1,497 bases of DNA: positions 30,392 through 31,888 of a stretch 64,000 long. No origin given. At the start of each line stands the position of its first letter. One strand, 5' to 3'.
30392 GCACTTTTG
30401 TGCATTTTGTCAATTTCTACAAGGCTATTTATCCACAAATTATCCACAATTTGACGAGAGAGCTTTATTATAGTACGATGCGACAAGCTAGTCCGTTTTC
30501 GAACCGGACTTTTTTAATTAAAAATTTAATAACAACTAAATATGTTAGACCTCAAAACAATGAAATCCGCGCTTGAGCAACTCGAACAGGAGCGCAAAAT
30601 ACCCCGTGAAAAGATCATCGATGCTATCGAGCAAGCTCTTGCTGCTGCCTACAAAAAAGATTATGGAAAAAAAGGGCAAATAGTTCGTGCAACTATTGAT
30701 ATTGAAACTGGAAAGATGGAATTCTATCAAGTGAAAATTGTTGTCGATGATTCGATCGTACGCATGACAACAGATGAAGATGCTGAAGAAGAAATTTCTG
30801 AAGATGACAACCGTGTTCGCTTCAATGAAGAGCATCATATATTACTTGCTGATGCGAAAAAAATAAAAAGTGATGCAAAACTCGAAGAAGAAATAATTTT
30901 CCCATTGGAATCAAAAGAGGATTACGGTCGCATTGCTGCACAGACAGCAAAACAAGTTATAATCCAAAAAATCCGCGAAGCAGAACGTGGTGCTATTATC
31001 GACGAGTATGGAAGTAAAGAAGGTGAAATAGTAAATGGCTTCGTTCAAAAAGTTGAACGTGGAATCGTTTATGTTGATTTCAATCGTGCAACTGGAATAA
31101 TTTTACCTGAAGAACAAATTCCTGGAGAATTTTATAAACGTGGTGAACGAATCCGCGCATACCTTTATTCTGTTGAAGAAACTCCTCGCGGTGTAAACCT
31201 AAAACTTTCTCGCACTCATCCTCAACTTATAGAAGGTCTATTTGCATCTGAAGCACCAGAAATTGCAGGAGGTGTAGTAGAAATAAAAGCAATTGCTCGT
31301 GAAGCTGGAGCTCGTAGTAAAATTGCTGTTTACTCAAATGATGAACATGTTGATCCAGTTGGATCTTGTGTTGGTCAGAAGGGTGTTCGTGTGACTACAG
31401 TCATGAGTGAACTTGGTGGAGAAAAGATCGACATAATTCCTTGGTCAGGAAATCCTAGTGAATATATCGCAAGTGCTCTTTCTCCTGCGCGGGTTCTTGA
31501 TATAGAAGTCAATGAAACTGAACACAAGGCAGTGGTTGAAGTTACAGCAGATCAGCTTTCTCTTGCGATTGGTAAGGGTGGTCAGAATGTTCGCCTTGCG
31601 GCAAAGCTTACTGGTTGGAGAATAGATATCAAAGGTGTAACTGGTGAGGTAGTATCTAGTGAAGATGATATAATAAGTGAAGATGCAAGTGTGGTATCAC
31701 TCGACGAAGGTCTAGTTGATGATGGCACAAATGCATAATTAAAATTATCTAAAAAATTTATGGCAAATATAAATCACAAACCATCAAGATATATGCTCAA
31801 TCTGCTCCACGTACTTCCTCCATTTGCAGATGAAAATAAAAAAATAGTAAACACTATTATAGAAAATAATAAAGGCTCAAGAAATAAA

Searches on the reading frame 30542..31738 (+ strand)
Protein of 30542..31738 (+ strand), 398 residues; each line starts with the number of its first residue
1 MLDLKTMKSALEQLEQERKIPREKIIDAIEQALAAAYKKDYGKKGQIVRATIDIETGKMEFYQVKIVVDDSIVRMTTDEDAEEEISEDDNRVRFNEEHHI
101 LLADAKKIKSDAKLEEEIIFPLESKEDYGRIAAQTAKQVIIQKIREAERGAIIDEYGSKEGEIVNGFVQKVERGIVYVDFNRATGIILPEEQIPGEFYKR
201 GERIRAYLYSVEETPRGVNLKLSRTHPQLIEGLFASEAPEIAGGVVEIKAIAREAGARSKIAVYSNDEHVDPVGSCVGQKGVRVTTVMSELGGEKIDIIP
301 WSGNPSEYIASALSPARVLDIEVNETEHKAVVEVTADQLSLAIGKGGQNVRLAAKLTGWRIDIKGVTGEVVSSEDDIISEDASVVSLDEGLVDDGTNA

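Call 46: find_encoding_contigs(protein=window:30542-31738:+, flank=10000, max_places=4)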
Protein window:30542-31738:+ (398 aa): no gene with exactly this product is on record in the collection.
